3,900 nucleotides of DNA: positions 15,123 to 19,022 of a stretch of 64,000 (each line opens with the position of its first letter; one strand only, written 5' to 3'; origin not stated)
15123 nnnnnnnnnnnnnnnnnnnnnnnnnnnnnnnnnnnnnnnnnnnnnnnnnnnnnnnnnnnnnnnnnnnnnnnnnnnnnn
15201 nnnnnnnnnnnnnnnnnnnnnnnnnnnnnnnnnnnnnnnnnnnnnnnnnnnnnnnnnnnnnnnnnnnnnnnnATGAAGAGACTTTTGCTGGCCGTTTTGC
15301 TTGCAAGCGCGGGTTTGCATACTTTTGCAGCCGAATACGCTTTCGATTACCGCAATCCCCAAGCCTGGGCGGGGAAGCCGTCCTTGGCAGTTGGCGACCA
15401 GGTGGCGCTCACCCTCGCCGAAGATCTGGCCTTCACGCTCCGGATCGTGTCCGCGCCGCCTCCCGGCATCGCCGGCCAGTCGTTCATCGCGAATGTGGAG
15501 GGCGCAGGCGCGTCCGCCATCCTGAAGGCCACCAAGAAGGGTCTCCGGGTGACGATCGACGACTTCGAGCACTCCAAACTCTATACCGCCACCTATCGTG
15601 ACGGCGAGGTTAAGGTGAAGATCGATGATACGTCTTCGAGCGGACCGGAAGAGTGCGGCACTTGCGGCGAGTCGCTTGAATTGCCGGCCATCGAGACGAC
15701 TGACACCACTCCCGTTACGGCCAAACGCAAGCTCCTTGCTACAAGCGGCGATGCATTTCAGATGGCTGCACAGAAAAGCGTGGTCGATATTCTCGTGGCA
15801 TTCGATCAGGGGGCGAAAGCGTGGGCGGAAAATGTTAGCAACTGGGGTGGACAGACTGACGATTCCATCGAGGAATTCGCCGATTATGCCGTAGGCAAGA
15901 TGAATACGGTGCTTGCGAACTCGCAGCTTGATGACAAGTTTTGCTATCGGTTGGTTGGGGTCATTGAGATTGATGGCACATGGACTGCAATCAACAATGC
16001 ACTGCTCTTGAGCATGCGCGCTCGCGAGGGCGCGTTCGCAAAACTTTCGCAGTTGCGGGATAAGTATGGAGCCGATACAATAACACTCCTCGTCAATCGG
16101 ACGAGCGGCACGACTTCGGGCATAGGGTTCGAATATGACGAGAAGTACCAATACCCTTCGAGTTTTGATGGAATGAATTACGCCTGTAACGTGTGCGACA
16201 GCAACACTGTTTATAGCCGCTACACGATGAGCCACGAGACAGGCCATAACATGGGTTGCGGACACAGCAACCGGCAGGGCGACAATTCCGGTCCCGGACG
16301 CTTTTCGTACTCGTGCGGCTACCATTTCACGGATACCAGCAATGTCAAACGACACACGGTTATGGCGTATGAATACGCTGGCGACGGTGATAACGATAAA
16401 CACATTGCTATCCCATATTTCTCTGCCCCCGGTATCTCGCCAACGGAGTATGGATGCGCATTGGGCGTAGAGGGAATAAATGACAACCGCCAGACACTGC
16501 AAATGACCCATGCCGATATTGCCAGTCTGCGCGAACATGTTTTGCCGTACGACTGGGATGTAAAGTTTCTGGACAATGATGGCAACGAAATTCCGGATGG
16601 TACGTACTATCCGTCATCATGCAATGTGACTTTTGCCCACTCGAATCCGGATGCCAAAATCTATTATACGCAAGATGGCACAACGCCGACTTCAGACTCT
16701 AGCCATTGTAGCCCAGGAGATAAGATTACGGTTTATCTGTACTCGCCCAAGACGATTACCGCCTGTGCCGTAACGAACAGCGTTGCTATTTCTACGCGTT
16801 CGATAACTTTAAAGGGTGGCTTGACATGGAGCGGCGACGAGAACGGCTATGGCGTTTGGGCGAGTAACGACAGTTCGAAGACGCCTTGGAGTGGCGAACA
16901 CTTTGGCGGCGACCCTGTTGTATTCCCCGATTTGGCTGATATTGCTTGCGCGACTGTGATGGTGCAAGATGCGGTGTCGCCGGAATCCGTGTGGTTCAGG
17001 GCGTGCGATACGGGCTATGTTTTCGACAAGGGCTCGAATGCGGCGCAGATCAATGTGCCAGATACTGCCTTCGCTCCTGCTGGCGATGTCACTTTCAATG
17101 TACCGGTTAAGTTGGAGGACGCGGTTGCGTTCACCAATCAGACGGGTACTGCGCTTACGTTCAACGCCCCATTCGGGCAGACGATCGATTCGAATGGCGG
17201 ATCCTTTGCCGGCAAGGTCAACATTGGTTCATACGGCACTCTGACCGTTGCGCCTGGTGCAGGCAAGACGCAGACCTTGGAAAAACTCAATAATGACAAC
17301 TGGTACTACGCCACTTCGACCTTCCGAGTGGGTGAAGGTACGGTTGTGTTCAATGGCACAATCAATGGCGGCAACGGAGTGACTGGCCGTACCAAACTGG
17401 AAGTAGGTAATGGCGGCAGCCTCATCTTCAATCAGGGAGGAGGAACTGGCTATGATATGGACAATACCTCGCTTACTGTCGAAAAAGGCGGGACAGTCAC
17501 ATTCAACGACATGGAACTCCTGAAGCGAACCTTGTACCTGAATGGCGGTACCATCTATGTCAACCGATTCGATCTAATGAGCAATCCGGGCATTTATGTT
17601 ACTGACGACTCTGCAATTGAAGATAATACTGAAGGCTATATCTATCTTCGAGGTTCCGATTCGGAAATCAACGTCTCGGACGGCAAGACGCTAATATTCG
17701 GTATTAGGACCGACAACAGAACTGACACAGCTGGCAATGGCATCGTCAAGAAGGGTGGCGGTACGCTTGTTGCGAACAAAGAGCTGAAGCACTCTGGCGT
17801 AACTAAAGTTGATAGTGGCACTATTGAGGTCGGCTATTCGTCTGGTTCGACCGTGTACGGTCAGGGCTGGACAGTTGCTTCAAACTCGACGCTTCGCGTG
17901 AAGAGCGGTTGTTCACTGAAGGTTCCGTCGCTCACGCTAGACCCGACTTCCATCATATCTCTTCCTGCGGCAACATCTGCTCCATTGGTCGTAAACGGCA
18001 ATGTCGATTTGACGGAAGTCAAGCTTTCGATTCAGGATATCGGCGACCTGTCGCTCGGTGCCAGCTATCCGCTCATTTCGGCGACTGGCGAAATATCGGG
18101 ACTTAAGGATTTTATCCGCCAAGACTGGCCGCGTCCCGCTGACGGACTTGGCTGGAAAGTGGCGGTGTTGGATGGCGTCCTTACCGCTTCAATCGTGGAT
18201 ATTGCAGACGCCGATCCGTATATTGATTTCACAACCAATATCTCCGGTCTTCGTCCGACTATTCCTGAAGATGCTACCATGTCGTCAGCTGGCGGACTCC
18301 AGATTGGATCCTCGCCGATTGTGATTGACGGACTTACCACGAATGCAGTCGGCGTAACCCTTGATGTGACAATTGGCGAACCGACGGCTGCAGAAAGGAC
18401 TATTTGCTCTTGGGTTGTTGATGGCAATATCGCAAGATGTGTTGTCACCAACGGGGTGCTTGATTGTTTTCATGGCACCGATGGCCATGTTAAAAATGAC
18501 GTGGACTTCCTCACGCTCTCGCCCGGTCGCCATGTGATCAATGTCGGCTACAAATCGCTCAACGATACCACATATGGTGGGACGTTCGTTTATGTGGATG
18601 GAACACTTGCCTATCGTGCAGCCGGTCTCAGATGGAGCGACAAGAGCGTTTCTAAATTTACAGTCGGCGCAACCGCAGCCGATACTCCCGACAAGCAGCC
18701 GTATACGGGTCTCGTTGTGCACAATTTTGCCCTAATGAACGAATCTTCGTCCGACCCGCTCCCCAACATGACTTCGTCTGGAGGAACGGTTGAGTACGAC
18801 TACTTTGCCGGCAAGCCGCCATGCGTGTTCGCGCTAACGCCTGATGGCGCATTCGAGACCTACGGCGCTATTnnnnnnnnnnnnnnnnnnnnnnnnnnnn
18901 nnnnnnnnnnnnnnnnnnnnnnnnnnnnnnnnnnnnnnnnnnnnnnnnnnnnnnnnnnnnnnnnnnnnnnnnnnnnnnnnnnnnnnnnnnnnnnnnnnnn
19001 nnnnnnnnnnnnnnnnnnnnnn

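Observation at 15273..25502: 3409-aa secreted protein combining two metzincin protease modules, PATR, LamG-like lectin folds and an LTD-CotH-LTD unit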

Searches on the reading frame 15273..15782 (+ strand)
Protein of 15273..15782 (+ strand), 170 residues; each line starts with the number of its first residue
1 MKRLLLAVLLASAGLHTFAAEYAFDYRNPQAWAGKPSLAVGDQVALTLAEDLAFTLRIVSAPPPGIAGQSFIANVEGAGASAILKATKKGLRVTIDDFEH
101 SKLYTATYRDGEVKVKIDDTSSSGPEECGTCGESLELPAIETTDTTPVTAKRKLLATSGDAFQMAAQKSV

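Call 8: search_protein_families(library=pfam, proteins=[window:15273-15782:+], max_evalue=5)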
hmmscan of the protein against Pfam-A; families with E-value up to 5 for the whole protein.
window:15273-15782:+ (170 aa): 1 family
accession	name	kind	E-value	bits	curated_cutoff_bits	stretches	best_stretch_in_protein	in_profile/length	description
PF05129.18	Zn_ribbon_Elf1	-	0.21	12.2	29.8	1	112-142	33-63/79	Transcription elongation factor Elf1 like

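Call 82: search_protein_families(library=pfam, proteins=[window:15333-15767:+], max_evalue=1)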
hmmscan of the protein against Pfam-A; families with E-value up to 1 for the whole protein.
window:15333-15767:+ (145 aa): 1 family
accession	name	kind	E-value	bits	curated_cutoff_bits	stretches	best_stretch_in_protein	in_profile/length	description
PF05129.18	Zn_ribbon_Elf1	-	0.16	12.5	29.8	1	92-122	33-63/79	Transcription elongation factor Elf1 like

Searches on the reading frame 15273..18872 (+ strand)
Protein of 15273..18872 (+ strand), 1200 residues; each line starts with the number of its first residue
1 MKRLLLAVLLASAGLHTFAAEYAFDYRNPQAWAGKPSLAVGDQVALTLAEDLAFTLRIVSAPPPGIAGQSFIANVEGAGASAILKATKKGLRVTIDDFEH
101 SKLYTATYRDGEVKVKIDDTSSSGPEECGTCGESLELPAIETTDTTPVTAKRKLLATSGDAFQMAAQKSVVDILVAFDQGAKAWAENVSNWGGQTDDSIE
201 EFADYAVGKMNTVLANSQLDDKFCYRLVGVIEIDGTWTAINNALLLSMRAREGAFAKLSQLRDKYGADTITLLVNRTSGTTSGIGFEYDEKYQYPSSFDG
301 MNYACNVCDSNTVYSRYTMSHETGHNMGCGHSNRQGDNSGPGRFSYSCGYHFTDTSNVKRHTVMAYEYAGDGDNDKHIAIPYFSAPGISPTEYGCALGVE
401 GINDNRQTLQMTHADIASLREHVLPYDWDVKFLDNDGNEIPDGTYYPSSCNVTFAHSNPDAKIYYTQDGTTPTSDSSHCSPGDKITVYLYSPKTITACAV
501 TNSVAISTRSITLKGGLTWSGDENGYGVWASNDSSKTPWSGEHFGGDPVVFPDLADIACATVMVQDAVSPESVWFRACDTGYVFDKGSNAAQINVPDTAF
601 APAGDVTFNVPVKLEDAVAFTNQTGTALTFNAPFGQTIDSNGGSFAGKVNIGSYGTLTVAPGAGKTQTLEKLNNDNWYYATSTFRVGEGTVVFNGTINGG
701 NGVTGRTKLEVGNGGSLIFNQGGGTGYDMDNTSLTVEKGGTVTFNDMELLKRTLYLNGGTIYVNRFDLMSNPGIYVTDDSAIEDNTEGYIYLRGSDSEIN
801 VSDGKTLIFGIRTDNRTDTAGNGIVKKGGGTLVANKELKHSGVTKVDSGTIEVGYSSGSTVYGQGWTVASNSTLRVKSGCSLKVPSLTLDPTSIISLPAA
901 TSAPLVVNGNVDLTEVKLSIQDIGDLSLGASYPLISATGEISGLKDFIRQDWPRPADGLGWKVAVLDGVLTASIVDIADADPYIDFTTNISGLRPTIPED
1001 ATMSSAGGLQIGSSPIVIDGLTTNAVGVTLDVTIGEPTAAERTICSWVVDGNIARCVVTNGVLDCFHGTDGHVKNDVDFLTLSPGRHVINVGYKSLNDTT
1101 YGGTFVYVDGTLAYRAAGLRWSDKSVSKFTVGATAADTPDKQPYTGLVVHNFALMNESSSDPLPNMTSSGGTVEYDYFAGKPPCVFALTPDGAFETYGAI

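Call 78: predict_structure(alignment_id=A5)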
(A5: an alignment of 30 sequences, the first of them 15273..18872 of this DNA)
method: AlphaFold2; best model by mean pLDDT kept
length: 1200 residues; sequences in the alignment: 30
mean_pLDDT: 72.0   pTM: 0.67
mean pLDDT of the five models: 72.0, 69.7, 69.0, 67.3, 67.0
residues with pLDDT >= 90: 412; 70-90: 386; 50-70: 97; < 50: 305
segments of 3 or more residues with pLDDT < 50: 1-7, 10-18, 132-158, 357-359, 365-382, 385-402, 983-1200
pLDDT, mean of each block of 10 residues (from residue 1): 45 47 68 69 81 84 85 75 81 80 79 74 57 43 31 46 79 94 80 67 89 79 90 89 87 79 88 88 81 74 89 81 81 58 66 50 44 35 46 43 64 82 78 88 83 89 92 91 89 90 86 87 87 67 72 88 92 87 94 91 94 92 90 95 93 91 96 74 95 91 91 96 88 93 95 96 94 94 93 94 98 92 96 96 96 90 89 97 96 96 95 96 92 96 91 89 94 91 44 32 32 32 27 27 27 24 23 23 25 28 25 23 24 25 23 26 30 29 27 25
secondary structure, 60 per line:
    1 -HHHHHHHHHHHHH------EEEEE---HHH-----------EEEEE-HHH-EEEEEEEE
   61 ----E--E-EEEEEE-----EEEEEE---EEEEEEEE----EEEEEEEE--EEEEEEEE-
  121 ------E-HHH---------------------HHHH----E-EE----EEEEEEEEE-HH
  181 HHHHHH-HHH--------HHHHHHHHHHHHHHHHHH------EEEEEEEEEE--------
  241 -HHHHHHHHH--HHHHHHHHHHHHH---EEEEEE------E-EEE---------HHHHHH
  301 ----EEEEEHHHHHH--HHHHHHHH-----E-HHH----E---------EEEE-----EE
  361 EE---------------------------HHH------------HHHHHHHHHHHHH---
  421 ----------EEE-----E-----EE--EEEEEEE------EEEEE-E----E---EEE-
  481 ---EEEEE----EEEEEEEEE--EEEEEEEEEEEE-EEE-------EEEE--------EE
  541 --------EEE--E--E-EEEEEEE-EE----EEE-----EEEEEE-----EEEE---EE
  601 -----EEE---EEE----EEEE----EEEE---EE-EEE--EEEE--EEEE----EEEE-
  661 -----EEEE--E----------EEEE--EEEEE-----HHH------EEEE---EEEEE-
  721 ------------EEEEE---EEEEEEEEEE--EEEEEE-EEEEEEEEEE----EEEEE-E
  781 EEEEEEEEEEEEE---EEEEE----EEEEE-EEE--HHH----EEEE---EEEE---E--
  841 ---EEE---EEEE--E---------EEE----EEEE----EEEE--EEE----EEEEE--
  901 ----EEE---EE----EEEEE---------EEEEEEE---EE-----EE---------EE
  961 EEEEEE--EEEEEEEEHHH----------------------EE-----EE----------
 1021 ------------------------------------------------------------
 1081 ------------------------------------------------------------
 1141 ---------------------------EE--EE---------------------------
elements in order (helices of 4 or more, strands of 3 or more residues): H2-14 E21-25 E43-47 E53-60 E70-75 E81-86 E90-97 E102-109 E112-119 H153-156 E169-177 H179-186 H199-216 E223-232 H242-250 H253-265 E269-274 E283-285 H295-300 E305-309 H310-315 H318-325 E350-353 E359-362 H405-417 E431-433 E449-455 E462-466 E477-479 E484-488 E493-501 E504-515 E517-519 E527-530 E549-551 E559-565 E573-575 E581-586 E592-595 E606-608 E612-614 E619-622 E627-630 E637-639 E642-645 E648-651 E656-659 E666-669 E683-686 E689-693 E708-711 E715-719 E733-737 E741-750 E753-758 E760-769 E774-778 E780-793 E797-801 E806-810 E812-814 E824-827 E831-834 E844-846 E850-853 E866-868 E873-876 E881-884 E887-889 E894-898 E905-907 E917-921 E931-937 E959-966 E969-976

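Call 80: fold_search(model_id=the predicted structure, library=pdb)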
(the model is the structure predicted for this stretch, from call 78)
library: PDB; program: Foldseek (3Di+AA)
matches with E <= 10: 1045; with E <= 0.001: 59
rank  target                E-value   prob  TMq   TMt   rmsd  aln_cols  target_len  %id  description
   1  8wen_A                4.4e-07  1.00  0.17  0.52   8.1       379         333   11  Bacteroides fragilis toxin 2 (released 2024-09-25)
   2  7pou_A                5.1e-07  1.00  0.17  0.50   9.6       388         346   11  Crystal structure of profragilysin-3 (proBFT-3) from Bacteroides fragilis in complex with hesperetin. (released 2022-09-14)
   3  4on1_A                6.7e-07  1.00  0.17  0.53  12.4       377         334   10  Crystal Structure of metalloproteinase-II from Bacteroides fragilis (released 2014-04-09)
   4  8wen_C                1.5e-06  1.00  0.18  0.53   7.7       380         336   11  Bacteroides fragilis toxin 2 (released 2024-09-25)
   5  4on1_B                1.5e-06  1.00  0.17  0.50  13.1       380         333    9  Crystal Structure of metalloproteinase-II from Bacteroides fragilis (released 2014-04-09)
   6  8h3y_C                1.9e-06  1.00  0.18  0.54   7.8       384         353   13  Bacteroide Fragilis Toxin in complex with nanobody 327 (released 2023-02-08)
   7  8snl_A                2.0e-06  1.00  0.18  0.29  10.7       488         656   11  Structure of human ADAM17/iRhom2 sheddase complex (released 2024-05-29)
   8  8h3y_B                2.1e-06  1.00  0.15  0.44  20.5       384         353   12  Bacteroide Fragilis Toxin in complex with nanobody 327 (released 2023-02-08)
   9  6o38_C                3.9e-06  1.00  0.15  0.31  11.3       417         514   13  Structure of a chaperone-substrate complex (released 2019-07-24)
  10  8h3y_A                8.9e-06  1.00  0.19  0.54   7.8       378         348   13  Bacteroide Fragilis Toxin in complex with nanobody 327 (released 2023-02-08)
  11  1yp1_A                1.1e-05  1.00  0.11  0.55   4.4       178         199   18  Crystal structure of a non-hemorrhagic fibrin(ogen)olytic metalloproteinase from venom of Agkistrodon acutus (released 2006-01-17)
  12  9o54_A                1.1e-05  1.00  0.14  0.37   8.7       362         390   10  ADAM17 Prodomain-Metalloproteinase Domains bound to MEDI3622 Fab (released 2025-06-25)
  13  6o38_A                1.8e-05  1.00  0.14  0.28  11.1       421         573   12  Structure of a chaperone-substrate complex (released 2019-07-24)
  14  1qua                  2.1e-05  1.00  0.10  0.50   6.2       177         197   18  CRYSTAL STRUCTURE OF ACUTOLYSIN-C, A HEMORRHAGIC TOXIN FROM THE SNAKE VENOM OF AGKISTRODON ACUTUS, AT 2.2 A RESOLUTION (released 2000-07-05)
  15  3k7l                  2.7e-05  1.00  0.10  0.26   7.0       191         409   20  Structures of two elapid snake venom metalloproteases with distinct activities highlight the disulfide patterns in the D (released 2010-03-02)
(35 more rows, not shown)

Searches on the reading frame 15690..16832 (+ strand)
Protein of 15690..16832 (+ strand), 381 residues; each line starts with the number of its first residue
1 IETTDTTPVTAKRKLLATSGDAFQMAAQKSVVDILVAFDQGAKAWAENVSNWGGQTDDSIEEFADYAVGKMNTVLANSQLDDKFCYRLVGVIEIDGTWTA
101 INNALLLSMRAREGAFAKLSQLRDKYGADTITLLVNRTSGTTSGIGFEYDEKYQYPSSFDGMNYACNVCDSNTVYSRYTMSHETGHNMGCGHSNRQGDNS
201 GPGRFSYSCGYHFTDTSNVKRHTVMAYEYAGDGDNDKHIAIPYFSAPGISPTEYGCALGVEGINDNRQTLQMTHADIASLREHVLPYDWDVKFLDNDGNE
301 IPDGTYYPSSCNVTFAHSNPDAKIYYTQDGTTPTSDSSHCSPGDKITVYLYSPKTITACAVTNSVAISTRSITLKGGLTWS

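Call 12: find_homologous_proteins(query=window:15690-16832:+, max_evalue=0.00001)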
Query window:15690-16832:+ (381 aa): 18 proteins with E <= 0.00001 among 1501 candidates.
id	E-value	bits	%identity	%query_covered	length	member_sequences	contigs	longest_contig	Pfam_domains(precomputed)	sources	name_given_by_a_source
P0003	8.0e-159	547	65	99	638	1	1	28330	PF13688.13,PF13287.13,PF13290.14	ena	-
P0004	1.3e-139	484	61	94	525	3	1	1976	PF13582.13,PF13688.13,PF13287.13,PF13290.14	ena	-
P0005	1.3e-139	484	70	82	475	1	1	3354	PF13688.13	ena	-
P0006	8.7e-131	454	71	74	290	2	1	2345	PF13582.13,PF13688.13,PF13583.12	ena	-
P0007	1.1e-99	352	73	59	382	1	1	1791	PF13688.13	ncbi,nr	ncbi:MAG: hypothetical protein IKO55_10555, partial [Kiritimatiellae bacterium]|nr:hypothetical prot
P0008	1.7e-99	351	66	67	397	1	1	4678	PF13582.13,PF13688.13,PF13583.12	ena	-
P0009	3.3e-97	344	77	55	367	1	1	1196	PF13582.13,PF13688.13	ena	-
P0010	7.7e-72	260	71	48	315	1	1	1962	-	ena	-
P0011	2.1e-49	187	50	51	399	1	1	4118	PF13688.13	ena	-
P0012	2.8e-37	147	38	78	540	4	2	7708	PF13582.13,PF13688.13,PF13583.12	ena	-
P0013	2.2e-33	134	38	75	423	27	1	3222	-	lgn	-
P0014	4.7e-28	116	38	66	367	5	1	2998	-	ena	-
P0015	4.6e-21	93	64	22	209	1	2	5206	-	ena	-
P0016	3.5e-13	67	29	73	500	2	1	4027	PF13582.13,PF13688.13,PF13583.12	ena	-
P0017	4.5e-12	64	29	67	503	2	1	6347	PF13582.13,PF13688.13,PF13574.13,PF13583.12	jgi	jgi:peptidyl-Asp metalloendopeptidase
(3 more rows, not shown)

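Call 23: find_encoding_contigs(protein=P0003, flank=10000, max_places=3)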
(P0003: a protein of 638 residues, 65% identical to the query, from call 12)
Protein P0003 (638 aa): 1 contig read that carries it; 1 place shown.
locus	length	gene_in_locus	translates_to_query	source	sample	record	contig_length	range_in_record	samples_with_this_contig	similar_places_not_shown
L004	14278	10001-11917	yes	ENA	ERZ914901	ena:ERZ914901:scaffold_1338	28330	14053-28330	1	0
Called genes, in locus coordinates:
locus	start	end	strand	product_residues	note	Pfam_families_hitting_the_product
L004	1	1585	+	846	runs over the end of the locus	PF01547:SBP_bac_1, PF13416:SBP_bac_8, PF00528:BPD_transp_1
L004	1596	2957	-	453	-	PF01408:GFO_IDH_MocA, PF19051:GFO_IDH_MocA_C2 (faint), PF22725:GFO_IDH_MocA_C3 (faint)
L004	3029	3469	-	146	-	PF05154:TM2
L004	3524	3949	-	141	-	-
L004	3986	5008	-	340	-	PF13421:Band_7_1, PF01145:Band_7 (weak), PF13240:Zn_Ribbon_1 (faint)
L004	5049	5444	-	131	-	PF10825:DUF2752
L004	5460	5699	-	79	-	PF05154:TM2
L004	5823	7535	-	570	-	PF21033:RMD1-3 (faint), PF14559:TPR_19 (weak), PF13424:TPR_12 (weak), PF13432:TPR_16, PF23914:TPR_CcmH_CycH (weak), PF00515:TPR_1 (weak), PF07719:TPR_2 (weak), PF14559:TPR_19 (weak), +7 more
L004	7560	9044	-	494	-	PF01435:Peptidase_M48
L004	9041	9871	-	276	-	PF00520:Ion_trans, PF08016:PKD_channel (faint)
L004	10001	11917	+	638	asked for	PF13688:Reprolysin_5, PF13287:Fn3_assoc (weak), PF13290:CHB_HEX_C_1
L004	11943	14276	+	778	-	?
